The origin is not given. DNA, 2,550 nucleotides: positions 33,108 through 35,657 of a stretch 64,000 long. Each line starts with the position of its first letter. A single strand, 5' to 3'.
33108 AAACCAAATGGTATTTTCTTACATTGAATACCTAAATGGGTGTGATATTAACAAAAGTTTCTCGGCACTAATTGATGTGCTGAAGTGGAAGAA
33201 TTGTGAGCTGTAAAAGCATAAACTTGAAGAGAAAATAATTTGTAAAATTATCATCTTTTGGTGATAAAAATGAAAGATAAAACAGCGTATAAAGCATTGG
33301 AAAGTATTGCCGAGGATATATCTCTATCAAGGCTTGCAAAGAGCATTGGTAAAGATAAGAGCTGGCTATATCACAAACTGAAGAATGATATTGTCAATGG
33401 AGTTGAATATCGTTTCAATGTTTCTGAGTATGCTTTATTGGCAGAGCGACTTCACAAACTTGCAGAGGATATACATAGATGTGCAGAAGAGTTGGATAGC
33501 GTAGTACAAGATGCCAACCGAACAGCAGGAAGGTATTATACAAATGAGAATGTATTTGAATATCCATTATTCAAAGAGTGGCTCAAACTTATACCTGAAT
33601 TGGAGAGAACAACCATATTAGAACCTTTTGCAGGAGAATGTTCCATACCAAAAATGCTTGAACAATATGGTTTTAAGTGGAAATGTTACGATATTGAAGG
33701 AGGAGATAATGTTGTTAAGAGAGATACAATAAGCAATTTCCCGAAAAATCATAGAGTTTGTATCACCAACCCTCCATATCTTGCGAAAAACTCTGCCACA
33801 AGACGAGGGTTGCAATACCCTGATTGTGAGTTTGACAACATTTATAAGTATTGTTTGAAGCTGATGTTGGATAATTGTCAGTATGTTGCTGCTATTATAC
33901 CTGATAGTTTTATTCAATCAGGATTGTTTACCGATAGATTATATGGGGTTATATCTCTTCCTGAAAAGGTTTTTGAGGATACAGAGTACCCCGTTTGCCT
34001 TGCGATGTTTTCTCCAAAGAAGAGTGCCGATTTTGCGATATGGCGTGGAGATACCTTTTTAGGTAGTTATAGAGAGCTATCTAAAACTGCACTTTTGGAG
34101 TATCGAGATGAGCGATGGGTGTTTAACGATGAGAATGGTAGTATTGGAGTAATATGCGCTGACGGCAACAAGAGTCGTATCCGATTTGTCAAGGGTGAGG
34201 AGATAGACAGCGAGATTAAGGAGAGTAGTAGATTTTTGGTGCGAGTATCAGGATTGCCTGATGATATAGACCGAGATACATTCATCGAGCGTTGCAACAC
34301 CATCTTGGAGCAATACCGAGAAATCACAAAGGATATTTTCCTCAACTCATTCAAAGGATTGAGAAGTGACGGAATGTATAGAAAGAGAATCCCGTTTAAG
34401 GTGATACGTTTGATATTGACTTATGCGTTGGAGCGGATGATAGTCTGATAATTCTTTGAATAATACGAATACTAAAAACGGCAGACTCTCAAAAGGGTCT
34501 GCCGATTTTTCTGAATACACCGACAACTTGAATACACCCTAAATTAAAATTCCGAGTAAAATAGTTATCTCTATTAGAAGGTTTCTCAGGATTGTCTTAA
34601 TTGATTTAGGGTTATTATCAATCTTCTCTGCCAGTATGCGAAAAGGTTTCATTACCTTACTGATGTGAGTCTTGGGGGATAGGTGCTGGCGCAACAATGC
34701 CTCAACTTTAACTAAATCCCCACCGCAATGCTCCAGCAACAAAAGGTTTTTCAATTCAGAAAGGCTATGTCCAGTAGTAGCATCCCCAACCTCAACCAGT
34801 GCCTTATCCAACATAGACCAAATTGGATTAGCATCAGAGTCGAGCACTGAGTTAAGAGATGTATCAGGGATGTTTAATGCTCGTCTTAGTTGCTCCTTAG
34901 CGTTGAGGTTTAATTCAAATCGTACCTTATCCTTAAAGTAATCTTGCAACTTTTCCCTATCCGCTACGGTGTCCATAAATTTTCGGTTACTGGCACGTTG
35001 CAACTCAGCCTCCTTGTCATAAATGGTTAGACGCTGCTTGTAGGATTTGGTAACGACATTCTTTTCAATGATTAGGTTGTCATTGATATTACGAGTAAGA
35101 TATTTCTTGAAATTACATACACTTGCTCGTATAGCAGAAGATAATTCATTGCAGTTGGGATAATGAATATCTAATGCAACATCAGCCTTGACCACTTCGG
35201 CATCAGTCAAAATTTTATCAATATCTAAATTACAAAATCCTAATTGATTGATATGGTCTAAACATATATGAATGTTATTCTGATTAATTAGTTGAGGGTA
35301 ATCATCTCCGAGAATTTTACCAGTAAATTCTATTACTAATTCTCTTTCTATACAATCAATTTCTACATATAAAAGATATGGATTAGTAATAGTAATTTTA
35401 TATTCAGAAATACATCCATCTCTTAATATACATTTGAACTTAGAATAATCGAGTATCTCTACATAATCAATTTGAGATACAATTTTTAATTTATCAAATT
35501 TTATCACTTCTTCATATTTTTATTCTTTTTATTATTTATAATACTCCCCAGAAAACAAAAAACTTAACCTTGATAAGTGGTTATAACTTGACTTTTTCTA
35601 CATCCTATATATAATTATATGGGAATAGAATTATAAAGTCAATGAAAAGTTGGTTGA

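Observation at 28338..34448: Four-gene operon: cytoplasmic LRR+TPR protein, DUF2130, HEPN-like Rx4H protein, N6-adenine methyltransferase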

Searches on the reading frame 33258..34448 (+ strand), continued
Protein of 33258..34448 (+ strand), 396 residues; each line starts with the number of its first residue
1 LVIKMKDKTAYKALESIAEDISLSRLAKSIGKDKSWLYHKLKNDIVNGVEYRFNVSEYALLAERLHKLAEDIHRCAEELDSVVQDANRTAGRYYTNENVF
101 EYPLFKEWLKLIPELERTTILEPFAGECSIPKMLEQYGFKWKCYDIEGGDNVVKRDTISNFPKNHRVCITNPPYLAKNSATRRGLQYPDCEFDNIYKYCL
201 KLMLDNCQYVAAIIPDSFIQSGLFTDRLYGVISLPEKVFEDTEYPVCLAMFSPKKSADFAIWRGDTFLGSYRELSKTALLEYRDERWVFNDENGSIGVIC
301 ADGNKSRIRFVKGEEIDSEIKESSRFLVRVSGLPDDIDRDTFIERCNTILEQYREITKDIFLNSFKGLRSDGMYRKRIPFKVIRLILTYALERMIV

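Call 92: find_encoding_contigs(protein=P0071, flank=8000, max_places=6)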
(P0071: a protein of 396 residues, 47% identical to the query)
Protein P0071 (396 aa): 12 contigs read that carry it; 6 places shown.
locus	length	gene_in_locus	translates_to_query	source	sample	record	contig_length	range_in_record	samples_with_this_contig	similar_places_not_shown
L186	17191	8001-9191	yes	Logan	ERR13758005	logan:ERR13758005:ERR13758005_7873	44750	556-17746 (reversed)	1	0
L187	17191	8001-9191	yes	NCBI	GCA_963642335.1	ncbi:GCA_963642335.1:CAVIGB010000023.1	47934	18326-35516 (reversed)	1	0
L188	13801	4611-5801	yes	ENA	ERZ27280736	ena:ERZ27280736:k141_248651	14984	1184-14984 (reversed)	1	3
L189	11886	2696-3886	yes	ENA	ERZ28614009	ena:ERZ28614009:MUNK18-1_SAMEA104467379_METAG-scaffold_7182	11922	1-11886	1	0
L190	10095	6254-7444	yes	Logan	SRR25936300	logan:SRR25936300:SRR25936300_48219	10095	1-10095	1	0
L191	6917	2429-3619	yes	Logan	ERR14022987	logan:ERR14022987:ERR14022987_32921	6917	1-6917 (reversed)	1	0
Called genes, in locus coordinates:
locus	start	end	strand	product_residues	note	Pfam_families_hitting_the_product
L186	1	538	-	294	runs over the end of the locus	PF04773:FecR, PF16344:FecR_C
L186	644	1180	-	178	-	PF04542:Sigma70_r2, PF08281:Sigma70_r4_2, PF04545:Sigma70_r4 (weak)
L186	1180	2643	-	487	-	PF00884:Sulfatase, PF01663:Phosphodiest, PF16347:SGSH_C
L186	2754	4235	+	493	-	PF02614:UxaC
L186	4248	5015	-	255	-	PF02265:S1-P1_nuclease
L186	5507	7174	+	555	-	PF17293:Arm-DNA-bind_5, PF13102:Phage_int_SAM_5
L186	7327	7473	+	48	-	-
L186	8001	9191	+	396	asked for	PF16476:DUF5053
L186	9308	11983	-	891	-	PF04851:ResIII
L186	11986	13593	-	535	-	PF01555:N6_N4_Mtase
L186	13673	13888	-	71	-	-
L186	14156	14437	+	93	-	-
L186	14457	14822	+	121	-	PF10902:WYL_2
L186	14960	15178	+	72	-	-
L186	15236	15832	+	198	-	PF00239:Resolvase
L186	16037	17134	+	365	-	-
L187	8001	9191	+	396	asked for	PF16476:DUF5053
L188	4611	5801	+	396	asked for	PF16476:DUF5053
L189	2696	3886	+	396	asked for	PF16476:DUF5053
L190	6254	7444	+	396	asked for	PF16476:DUF5053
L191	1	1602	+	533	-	?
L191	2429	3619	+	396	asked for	PF16476:DUF5053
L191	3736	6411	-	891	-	PF04851:ResIII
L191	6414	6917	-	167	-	?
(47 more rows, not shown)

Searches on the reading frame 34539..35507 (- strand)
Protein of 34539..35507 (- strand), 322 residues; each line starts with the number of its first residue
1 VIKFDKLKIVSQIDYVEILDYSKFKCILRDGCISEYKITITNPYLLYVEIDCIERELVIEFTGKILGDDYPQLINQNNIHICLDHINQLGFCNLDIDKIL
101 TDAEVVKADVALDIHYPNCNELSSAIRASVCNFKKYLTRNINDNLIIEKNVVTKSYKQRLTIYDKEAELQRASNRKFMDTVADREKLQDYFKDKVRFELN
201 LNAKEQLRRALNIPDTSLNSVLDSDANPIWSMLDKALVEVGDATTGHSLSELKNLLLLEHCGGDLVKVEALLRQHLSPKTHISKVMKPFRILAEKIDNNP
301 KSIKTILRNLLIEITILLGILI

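Call 3: search_protein_families(library=pfam, proteins=[window:34539-35507:-], max_evalue=0.01)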
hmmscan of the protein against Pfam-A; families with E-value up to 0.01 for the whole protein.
window:34539-35507:- (322 aa): 1 family
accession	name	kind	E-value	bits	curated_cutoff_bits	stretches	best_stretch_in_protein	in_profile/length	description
PF05144.20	Phage_CRI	-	3.8e-06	27.2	21.7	1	101-209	112-221/232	Replication-associated protein G2P N-terminal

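Call 4: search_protein_families(library=padloc, proteins=[window:34539-35507:-], max_evalue=0.01)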
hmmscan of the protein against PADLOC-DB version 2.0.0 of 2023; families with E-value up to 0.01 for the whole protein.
window:34539-35507:- (322 aa): 0 families

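Call 5: search_protein_families(library=ncbifam, proteins=[window:34539-35507:-], max_evalue=0.01)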
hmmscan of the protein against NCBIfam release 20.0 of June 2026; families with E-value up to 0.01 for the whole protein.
window:34539-35507:- (322 aa): 0 families

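Call 80: search_protein_families(library=phrogs, proteins=[window:34539-35507:-], max_evalue=0.001)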
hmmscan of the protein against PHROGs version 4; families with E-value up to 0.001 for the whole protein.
window:34539-35507:- (322 aa): 1 family
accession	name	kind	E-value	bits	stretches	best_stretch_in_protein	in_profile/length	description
phrog_702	-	DNA, RNA and nucleotide metabolism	1.1e-06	29.1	1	96-212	118-240/382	replication protein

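Call 87: find_encoding_contigs(protein=window:34539-35507:-, flank=10000, max_places=6)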
Protein window:34539-35507:- (322 aa): 5 contigs read that carry it; 4 places shown.
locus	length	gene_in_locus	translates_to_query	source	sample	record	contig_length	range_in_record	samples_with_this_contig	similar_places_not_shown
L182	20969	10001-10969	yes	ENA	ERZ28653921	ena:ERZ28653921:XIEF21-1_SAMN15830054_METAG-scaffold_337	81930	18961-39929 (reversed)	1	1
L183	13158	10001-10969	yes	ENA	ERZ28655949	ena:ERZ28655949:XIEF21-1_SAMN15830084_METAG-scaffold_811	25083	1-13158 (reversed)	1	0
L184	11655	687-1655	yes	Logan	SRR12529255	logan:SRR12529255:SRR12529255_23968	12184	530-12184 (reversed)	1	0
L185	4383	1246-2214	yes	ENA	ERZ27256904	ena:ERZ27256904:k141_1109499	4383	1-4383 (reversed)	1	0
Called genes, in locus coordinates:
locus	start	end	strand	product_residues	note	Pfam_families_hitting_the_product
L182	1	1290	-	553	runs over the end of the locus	PF05569:Peptidase_M56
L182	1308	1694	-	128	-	PF03965:Penicillinase_R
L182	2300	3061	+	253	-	PF00106:adh_short, PF08659:KR, PF23441:SDR, PF13561:adh_short_C2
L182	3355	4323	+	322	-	PF05893:LuxC (faint)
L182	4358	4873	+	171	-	PF07929:PRiA4_ORF3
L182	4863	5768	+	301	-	PF01745:IPT, PF01715:IPPT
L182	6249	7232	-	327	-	-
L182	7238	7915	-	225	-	-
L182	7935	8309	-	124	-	PF08797:HIRAN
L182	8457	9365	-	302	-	PF08279:HTH_11 (weak), PF09339:HTH_IclR (faint), PF13518:HTH_28 (faint), PF13551:HTH_29 (weak)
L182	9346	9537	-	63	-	-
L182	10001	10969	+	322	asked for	PF05144:Phage_CRI (weak)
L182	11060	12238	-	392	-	PF16476:DUF5053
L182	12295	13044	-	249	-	-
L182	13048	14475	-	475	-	PF09903:DUF2130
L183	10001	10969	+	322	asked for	PF05144:Phage_CRI (weak)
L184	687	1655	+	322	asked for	PF05144:Phage_CRI (weak)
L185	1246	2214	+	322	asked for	PF05144:Phage_CRI (weak)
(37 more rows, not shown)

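Call 88: find_related_loci(query=window:34539-35507:-, collection=viral_contigs, flank=10000)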
Query window:34539-35507:- (322 aa) in viral_contigs; peptide patterns used: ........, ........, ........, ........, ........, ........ (x = any residue, [..] = any of these).
1 stretches matched a pattern, but none encodes a relative of the query by tblastn (E <= 1e-3).
